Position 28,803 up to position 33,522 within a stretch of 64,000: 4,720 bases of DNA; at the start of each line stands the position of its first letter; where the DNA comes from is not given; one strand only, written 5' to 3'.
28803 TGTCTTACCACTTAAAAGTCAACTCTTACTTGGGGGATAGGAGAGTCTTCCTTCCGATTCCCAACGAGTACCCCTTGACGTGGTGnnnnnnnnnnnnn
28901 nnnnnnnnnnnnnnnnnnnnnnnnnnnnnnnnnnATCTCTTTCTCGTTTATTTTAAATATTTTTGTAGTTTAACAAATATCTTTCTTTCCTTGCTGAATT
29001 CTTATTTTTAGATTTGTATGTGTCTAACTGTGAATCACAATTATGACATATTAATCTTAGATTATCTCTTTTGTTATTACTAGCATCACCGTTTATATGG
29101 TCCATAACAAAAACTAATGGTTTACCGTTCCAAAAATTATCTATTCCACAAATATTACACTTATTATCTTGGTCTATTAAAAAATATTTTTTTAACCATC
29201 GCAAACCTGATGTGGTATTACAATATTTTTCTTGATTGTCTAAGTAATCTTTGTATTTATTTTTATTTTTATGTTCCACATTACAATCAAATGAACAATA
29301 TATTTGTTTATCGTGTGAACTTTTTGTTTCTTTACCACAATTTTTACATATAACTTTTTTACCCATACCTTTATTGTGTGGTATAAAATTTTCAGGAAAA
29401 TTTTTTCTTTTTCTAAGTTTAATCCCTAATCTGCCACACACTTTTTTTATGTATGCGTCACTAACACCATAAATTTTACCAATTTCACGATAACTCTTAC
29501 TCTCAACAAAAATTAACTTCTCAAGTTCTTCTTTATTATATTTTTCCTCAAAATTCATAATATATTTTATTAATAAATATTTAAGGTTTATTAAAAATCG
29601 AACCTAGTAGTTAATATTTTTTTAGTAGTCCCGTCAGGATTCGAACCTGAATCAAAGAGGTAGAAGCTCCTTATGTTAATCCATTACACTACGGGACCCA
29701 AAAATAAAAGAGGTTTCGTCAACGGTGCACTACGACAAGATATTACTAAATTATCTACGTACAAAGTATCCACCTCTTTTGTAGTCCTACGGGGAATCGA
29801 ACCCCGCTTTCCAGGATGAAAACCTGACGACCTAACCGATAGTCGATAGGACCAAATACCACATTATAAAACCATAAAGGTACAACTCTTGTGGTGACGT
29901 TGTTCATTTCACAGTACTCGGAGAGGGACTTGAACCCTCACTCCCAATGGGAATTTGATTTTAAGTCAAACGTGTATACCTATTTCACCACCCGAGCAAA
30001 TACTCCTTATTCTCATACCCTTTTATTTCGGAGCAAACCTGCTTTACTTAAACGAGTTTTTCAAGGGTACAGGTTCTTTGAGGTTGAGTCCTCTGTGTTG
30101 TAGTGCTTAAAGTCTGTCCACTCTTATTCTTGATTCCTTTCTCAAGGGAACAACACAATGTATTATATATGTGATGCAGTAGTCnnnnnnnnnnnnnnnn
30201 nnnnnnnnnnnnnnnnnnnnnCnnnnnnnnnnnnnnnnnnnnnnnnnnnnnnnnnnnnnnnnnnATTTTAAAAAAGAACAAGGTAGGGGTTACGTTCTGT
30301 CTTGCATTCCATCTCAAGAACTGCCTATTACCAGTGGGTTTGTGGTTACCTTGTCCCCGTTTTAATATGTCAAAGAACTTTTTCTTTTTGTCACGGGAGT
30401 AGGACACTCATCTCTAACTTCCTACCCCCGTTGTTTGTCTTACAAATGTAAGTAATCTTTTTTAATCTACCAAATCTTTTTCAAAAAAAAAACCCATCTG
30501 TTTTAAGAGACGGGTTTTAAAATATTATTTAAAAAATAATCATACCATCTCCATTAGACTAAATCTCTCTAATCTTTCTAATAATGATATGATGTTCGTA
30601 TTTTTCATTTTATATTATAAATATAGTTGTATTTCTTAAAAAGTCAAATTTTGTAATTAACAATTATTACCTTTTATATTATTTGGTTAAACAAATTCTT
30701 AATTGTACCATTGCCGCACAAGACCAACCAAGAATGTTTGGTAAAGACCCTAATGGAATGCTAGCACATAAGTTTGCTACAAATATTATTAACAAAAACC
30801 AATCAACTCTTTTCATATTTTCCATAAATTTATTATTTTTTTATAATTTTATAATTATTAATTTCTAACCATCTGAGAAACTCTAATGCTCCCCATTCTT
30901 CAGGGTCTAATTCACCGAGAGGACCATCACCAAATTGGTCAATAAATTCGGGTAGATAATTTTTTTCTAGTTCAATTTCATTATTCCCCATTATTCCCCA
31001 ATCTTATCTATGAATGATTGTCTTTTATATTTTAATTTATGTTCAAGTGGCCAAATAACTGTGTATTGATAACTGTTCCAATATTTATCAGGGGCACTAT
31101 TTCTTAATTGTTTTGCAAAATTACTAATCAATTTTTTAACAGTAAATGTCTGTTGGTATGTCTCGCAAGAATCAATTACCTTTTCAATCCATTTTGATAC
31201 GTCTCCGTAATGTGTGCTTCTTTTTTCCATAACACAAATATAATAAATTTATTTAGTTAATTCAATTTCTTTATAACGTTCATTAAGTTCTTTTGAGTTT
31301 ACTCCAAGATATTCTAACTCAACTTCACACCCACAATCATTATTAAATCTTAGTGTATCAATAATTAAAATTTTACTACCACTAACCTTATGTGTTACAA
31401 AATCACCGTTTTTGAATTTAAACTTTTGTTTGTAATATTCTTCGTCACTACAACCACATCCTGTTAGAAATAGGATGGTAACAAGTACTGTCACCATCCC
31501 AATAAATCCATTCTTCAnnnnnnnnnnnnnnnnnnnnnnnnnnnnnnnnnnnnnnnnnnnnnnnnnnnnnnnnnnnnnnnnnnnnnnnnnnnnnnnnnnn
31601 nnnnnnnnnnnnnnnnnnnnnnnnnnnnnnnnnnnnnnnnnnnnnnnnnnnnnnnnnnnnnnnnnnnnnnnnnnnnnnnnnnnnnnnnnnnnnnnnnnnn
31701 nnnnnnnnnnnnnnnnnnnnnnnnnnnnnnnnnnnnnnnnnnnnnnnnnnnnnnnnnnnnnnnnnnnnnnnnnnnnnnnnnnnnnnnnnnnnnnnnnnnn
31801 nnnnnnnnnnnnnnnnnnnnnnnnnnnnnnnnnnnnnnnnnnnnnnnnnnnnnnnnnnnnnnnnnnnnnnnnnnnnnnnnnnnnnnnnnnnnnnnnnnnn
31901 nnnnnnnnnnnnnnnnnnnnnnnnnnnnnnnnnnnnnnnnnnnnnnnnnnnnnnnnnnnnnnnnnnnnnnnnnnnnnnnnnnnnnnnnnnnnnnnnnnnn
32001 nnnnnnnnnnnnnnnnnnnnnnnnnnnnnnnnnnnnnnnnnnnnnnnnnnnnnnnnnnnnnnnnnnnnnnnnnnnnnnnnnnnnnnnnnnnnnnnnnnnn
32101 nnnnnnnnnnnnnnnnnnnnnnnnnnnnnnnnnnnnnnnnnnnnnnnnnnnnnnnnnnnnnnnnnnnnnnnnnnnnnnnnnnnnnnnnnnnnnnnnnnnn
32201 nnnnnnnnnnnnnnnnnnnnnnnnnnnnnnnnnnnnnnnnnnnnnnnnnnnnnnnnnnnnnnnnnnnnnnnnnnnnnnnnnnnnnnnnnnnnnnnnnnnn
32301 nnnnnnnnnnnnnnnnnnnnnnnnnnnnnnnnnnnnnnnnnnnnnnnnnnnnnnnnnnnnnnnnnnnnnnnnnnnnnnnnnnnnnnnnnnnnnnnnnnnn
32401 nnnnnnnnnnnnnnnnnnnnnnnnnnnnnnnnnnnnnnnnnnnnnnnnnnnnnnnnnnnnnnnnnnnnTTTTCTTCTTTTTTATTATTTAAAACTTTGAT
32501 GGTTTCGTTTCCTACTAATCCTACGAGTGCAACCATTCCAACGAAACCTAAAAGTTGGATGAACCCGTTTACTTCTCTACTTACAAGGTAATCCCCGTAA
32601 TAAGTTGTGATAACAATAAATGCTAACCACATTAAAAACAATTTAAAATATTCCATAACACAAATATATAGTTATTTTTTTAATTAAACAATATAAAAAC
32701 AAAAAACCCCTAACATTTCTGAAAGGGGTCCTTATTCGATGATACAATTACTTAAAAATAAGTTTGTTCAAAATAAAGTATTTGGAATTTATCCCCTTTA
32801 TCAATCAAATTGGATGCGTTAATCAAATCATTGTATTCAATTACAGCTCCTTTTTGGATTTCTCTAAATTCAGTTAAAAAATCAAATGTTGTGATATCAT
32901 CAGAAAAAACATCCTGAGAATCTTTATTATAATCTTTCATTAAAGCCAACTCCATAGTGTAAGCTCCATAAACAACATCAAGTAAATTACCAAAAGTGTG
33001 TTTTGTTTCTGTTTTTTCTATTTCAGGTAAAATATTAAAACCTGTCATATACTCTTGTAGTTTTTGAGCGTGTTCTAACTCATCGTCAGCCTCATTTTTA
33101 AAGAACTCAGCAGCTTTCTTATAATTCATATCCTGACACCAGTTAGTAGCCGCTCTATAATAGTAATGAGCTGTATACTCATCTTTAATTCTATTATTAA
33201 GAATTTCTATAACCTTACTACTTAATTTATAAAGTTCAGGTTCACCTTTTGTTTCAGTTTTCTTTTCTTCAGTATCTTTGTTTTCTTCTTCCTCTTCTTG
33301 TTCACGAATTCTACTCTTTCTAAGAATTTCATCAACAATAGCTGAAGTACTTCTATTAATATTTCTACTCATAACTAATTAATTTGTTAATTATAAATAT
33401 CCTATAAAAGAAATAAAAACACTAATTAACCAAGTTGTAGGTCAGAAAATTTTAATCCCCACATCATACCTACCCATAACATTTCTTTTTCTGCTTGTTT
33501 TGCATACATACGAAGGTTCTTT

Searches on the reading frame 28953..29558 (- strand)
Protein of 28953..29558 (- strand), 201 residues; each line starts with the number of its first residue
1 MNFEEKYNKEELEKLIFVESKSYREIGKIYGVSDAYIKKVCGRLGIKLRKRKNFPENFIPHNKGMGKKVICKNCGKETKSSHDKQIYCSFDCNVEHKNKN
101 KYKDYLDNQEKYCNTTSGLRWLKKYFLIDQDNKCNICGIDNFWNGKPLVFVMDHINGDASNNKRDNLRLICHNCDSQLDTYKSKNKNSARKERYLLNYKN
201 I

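Call 72: search_protein_families(library=pfam, proteins=[window:28953-29558:-], max_evalue=0.01)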
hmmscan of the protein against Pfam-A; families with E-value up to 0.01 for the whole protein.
window:28953-29558:- (201 aa): 1 family
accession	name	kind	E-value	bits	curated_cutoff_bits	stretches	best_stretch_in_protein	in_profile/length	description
PF13392.12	HNH_3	-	0.00044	20.3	24.8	1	150-170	19-39/46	HNH endonuclease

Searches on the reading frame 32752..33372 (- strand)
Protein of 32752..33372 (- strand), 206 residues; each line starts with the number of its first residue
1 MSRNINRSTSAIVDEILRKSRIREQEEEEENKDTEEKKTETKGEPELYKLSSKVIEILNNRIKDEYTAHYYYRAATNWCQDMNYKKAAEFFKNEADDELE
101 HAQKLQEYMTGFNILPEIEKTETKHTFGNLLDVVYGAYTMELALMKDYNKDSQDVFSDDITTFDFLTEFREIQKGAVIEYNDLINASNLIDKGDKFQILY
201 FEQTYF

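Call 72: search_protein_families(library=pfam, proteins=[window:32752-33372:-], max_evalue=0.01)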
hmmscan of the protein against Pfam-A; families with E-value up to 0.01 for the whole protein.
window:32752-33372:- (206 aa): 3 families
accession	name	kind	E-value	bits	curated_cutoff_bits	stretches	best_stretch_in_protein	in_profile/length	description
PF00210.30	Ferritin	-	3.8e-19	69.5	24.5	1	55-182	1-134/142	Ferritin-like domain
PF02915.23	Rubrerythrin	-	3.6e-07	31.1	22.8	1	56-160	1-115/137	Rubrerythrin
PF13668.12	Ferritin_2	-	0.0081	16.7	24.7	0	55-156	3-110/138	Ferritin-like domain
